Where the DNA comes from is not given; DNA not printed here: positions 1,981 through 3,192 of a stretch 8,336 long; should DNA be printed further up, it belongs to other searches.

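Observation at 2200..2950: Tail fibre carries a C-terminal SGNH/GDSL esterase-like domain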

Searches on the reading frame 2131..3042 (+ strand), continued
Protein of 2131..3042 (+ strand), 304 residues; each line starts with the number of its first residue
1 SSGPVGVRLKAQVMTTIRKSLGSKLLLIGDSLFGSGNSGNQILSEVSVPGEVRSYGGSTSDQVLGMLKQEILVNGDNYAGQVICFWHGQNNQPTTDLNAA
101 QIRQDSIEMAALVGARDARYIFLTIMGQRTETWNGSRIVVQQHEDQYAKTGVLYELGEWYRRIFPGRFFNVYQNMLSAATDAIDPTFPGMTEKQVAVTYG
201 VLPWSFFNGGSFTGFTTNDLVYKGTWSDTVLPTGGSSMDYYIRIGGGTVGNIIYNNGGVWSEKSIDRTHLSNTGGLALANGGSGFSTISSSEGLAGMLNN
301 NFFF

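Call 39: search_protein_families(library=pfam, alignment_id=A3, max_evalue=10)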
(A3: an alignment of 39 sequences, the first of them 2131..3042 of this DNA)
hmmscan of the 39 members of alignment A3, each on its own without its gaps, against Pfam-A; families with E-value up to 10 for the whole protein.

A. member 1, window:2131-3042:+ (304 aa): 0 families

B. families by the number of members that match (of 39 scanned): 16 families
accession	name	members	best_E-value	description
PF23227.1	HEAT_MROH2B_C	1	0.045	MROH2B-like, HEAT repeats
PF02625.21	XdhC_CoxI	1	0.071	XdhC and CoxI family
PF15185.11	BMF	1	0.083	Bcl-2-modifying factor, apoptosis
PF22791.1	DUF7011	1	0.092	Domain of unknown function (DUF7011)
PF00316.25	FBPase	1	0.095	Fructose-1-6-bisphosphatase, N-terminal domain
PF20273.3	E2-E1mid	1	0.12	Domain observed between E2 and E1 domains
PF04884.20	UVB_sens_prot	1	0.15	Vitamin B6 photo-protection and homoeostasis domain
PF02707.21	MOSP_N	1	0.15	Major Outer Sheath Protein N-terminal region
PF09083.16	DUF1923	1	0.16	Domain of unknown function (DUF1923)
PF13701.12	DDE_Tnp_1_4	1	0.17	Transposase DDE domain group 1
PF09572.16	RE_XamI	1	0.18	XamI restriction endonuclease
PF11089.13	SyrA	1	0.18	Exopolysaccharide production repressor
PF00657.28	Lipase_GDSL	1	0.2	GDSL-like Lipase/Acylhydrolase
PF05318.17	Tombus_movement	1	0.26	Tombusvirus movement protein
PF14600.11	CBM_5_12_2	1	0.99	Cellulose-binding domain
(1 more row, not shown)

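Call 43: predict_structure(alignment_id=A3)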
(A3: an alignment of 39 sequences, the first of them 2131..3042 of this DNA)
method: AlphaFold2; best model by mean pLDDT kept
length: 304 residues; sequences in the alignment: 39
mean_pLDDT: 91.0   pTM: 0.86
mean pLDDT of the five models: 91.0, 90.8, 89.9, 89.9, 89.5
residues with pLDDT >= 90: 239; 70-90: 37; 50-70: 28; < 50: 0
segments of 3 or more residues with pLDDT < 50: none
pLDDT, mean of each block of 10 residues (from residue 1): 59 56 86 93 93 96 96 89 95 90 97 84 96 97 97 96 95 97 96 98 89 77 97 96 97 95 93 96 96 94 74
secondary structure, 60 per line:
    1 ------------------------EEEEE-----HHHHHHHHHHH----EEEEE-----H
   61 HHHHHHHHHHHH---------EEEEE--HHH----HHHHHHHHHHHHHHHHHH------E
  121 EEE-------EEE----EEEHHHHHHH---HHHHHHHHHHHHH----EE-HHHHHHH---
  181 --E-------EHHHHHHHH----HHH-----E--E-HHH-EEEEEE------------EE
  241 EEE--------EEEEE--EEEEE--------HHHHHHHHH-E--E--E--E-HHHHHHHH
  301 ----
elements in order: E25-29 H35-45 E50-54 H60-72 E82-86 H96-113 E120-123 E131-133 E138-140 H141-147 H151-163 H171-177 H192-199 E221-226 E239-243 E252-256 E259-263 H272-280 H293-300

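Call 46: fold_search(model_id=the predicted structure, library=pdb)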
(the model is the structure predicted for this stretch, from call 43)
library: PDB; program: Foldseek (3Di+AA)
matches with E <= 10: 1233; with E <= 0.001: 21
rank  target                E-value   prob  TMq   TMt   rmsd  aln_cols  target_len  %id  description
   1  3mil_B                3.0e-05  1.00  0.37  0.46   9.4       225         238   14  Crystal structure of isoamyl acetate-hydrolyzing esterase from Saccharomyces cerevisiae (released 2010-11-24)
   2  3mil_A                4.4e-05  1.00  0.37  0.46   9.2       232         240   14  Crystal structure of isoamyl acetate-hydrolyzing esterase from Saccharomyces cerevisiae (released 2010-11-24)
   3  9hi6_A                7.2e-05  1.00  0.40  0.54   4.9       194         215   16  Structure of scaffold FI6-focused design_04 in complex with FI6-Fab (released 2025-12-03)
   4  1yzf                  7.2e-05  1.00  0.34  0.51   6.0       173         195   16  Crystal structure of the lipase/acylhydrolase from Enterococcus faecalis (released 2005-04-12)
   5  9hi5_D                8.1e-05  1.00  0.36  0.49   6.4       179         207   15  Structure of scaffold FI6-focused design_02 (released 2025-12-03)
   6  4ppy_A                8.6e-05  1.00  0.38  0.52   7.5       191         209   18  Crystal structure of a putative acylhydrolase (BF3764) from Bacteroides fragilis NCTC 9343 at 2.00 A resolution (released 2014-04-02)
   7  7br2_C                1.3e-04  1.00  0.32  0.23   5.5       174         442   15  BT4096 a gut microbial diltiazem-metabolizing enzyme (released 2020-05-06)
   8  1vyh_A                3.0e-04  1.00  0.33  0.45   4.1       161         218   20  PAF-AH Holoenzyme: Lis1/Alfa2 (released 2005-05-26)
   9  7br2_B                3.0e-04  1.00  0.35  0.25   4.6       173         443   14  BT4096 a gut microbial diltiazem-metabolizing enzyme (released 2020-05-06)
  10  9hi4_C                3.0e-04  1.00  0.37  0.50   6.2       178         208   16  Structure of FI6-focused design_03 scaffold in complex with FI6-Fab (released 2025-12-03)
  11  4iyj_B                4.1e-04  1.00  0.36  0.51   4.8       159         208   16  Crystal structure of a putative acylhydrolase (BACUNI_03406) from Bacteroides uniformis ATCC 8492 at 1.37 A resolution (released 2013-03-06)
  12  4hf7                  4.1e-04  1.00  0.36  0.51   7.6       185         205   17  Crystal structure of a GDSL-like lipase (BT0569) from Bacteroides thetaiotaomicron VPI-5482 at 1.77 A resolution (released 2012-10-24)
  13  9hi5_B                4.3e-04  1.00  0.38  0.51   5.3       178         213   15  Structure of scaffold FI6-focused design_02 (released 2025-12-03)
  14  9hi5_C                5.2e-04  1.00  0.37  0.52   5.4       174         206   15  Structure of scaffold FI6-focused design_02 (released 2025-12-03)
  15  7br2_A                5.5e-04  1.00  0.37  0.26   4.6       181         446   14  BT4096 a gut microbial diltiazem-metabolizing enzyme (released 2020-05-06)
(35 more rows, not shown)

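Call 53: find_encoding_contigs(protein=P0001, flank=6000, max_places=3)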
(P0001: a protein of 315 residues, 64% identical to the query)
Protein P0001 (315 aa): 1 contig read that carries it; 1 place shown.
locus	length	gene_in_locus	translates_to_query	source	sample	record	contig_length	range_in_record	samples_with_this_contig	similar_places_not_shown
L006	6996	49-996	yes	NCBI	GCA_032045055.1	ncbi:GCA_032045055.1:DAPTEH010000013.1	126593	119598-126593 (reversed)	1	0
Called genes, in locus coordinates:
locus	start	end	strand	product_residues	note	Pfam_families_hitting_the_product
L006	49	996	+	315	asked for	-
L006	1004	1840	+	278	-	-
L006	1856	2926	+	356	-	PF12571:Phage_tail_fib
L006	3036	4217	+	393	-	PF22671:Gp18_domIII_N, PF04984:Phage_sheath_1, PF17482:Phage_sheath_1C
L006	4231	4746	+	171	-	PF04985:Phage_tube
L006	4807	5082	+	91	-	PF10109:Phage_TAC_7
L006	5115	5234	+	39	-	PF06528:Phage_P2_GpE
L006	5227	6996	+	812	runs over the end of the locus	PF10145:PhageMin_Tail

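Call 71: find_encoding_contigs(protein=P0060, flank=4000, max_places=2)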
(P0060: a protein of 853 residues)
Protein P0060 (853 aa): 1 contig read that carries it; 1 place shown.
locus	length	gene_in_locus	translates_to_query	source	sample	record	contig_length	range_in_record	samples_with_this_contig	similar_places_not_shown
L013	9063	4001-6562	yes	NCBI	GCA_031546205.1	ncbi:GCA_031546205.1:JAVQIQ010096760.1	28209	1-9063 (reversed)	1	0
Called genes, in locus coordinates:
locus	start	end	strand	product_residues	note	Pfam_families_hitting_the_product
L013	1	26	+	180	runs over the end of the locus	PF08875:DUF1833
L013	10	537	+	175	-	-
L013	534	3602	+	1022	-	PF24801:FNIII-A_GpJ (weak)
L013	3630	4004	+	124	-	-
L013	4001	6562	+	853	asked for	-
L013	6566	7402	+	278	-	-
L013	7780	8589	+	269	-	PF02086:MethyltransfD12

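Call 73: find_encoding_contigs(protein=P0092, flank=4000, max_places=2)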
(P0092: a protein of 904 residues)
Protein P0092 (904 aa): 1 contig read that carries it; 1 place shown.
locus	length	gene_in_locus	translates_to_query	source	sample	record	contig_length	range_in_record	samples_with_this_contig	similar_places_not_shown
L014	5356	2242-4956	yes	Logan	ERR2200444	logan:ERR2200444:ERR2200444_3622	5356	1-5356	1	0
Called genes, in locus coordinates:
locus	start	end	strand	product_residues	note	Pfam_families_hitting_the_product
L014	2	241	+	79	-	?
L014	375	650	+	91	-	-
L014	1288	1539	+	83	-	-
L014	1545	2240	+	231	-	-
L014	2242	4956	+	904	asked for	-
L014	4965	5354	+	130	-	?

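Call 74: find_encoding_contigs(protein=P0084, flank=4000, max_places=2)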
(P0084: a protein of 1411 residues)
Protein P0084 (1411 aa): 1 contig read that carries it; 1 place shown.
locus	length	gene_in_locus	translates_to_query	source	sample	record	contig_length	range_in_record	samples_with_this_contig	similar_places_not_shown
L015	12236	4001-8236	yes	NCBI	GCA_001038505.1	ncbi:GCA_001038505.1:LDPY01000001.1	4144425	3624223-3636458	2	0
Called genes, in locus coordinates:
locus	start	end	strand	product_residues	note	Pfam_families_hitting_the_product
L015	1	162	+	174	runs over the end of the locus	-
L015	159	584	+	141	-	PF00877:NLPC_P60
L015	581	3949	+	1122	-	PF24801:FNIII-A_GpJ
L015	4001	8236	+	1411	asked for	-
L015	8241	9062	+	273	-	-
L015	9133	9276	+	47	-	-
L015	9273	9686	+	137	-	-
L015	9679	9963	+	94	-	-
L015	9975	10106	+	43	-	-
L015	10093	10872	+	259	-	-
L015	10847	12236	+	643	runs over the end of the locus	PF06508:QueC (weak)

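Call 75: find_encoding_contigs(protein=P0044, flank=4000, max_places=2)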
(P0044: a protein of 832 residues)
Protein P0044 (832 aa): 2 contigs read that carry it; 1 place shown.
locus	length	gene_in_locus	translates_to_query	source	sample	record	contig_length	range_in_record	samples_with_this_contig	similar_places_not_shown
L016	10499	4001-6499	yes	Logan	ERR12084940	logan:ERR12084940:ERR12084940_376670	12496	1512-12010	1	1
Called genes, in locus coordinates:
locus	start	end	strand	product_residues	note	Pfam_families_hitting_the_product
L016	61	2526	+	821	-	-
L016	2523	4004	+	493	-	-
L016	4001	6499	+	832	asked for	-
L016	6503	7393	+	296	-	-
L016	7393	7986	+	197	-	PF09356:Phage_BR0599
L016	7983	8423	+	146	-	PF00877:NLPC_P60 (weak)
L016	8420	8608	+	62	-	-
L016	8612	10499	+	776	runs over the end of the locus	PF02839:CBM_5_12 (weak), PF13550:Phage-tail_3 (faint)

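Call 76: find_encoding_contigs(protein=P0075, flank=4000, max_places=2)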
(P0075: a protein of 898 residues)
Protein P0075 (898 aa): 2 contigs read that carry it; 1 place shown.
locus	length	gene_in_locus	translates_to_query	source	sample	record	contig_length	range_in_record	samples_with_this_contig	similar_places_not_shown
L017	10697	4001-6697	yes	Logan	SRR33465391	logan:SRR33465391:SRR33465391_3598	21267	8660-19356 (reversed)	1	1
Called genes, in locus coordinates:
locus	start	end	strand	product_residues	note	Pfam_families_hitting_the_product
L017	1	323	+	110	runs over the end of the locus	-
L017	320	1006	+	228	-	-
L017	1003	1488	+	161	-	-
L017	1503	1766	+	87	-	-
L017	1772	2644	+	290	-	-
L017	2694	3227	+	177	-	-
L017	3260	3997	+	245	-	-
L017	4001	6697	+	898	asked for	-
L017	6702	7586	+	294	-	-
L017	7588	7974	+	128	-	-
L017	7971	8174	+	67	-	-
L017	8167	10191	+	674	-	-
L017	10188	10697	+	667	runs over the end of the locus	PF09931:Phage_phiJL001_Gp84_N (weak), PF09356:Phage_BR0599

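Call 78: fold_search(model_id=the predicted structure, library=viral)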
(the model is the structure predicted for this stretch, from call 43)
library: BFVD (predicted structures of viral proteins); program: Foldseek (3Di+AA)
matches with E <= 10: 872; with E <= 0.001: 27
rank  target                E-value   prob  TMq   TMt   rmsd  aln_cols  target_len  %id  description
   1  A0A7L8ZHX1            5.8e-44  1.00  0.91  0.26   1.5       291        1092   67  Tail spike protein [Klebsiella phage vB_KpnM_Seu621]
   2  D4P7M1                3.9e-06  1.00  0.45  0.25   4.9       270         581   11  Tail fiber protein [Rhodococcus phage ReqiPoco6]
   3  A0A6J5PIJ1            5.0e-06  1.00  0.38  0.27  10.4       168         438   16  SGNH_hydrolase domain containing protein [uncultured Caudovirales phage]
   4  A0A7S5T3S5            2.2e-05  1.00  0.35  0.21  20.0       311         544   14  (no name in the UniProt tables at hand)
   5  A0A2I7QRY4            6.3e-05  1.00  0.35  0.28  20.2       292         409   16  (no name in the UniProt tables at hand)
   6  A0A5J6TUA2            8.6e-05  1.00  0.37  0.24  19.8       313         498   18  Esterase [Gordonia phage Lambo]
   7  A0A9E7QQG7            9.1e-05  1.00  0.41  0.28  11.7       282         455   13  Minor tail protein [Gordonia phage Patos]
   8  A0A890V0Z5            1.0e-04  1.00  0.37  0.23  10.0       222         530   17  Esterase [Microbacterium phage Shocker]
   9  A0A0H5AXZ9            1.7e-04  0.99  0.34  0.11  25.8       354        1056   12  Putative SGNH hydrolase-type esterase domain protein [Pseudomonas phage KPP21]
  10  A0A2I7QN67            2.2e-04  1.00  0.35  0.23   5.3       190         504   12  (no name in the UniProt tables at hand)
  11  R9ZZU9                2.2e-04  0.99  0.36  0.23  11.6       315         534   14  (no name in the UniProt tables at hand)
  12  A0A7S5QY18            2.6e-04  1.00  0.36  0.17   4.8       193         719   16  Uncharacterized protein [Rhizobium phage RHph_Y68]
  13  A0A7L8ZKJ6            3.4e-04  1.00  0.38  0.17   5.8       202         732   14  (no name in the UniProt tables at hand)
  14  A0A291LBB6            3.4e-04  1.00  0.36  0.24  13.6       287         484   11  Uncharacterized protein [Caulobacter phage Lullwater]
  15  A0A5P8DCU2            3.6e-04  1.00  0.37  0.29   5.4       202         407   14  Minor tail protein [Gordonia phage Mcklovin]
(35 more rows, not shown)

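Call 79: search_protein_families(library=pfam, proteins=[L016:6503-7390:+, L017:6702-7583:+, L013:6566-7399:+, L015:8241-9059:+, L006:1004-1837:+], max_evalue=10)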
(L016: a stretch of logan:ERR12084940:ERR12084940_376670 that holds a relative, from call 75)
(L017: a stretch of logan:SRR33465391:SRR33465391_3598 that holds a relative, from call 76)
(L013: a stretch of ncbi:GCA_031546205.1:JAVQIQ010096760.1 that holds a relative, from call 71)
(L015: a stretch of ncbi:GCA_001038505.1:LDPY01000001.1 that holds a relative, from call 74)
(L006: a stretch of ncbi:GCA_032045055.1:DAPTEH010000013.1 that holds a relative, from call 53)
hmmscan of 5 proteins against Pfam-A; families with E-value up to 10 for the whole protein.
L016:6503-7390:+ (296 aa): 0 families

L017:6702-7583:+ (294 aa): 1 family
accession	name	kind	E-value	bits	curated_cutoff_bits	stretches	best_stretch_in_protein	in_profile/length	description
PF22321.2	Zona_CL2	-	0.0067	16.9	26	1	196-255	62-121/154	Zonadhesin, second cohesin-like domain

L013:6566-7399:+ (278 aa): 0 families

L015:8241-9059:+ (273 aa): 1 family
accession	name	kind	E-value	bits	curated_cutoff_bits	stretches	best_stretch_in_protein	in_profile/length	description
PF14751.11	DUF4474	-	0.077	12.8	23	1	120-208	141-234/240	Domain of unknown function (DUF4474)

L006:1004-1837:+ (278 aa): 0 families
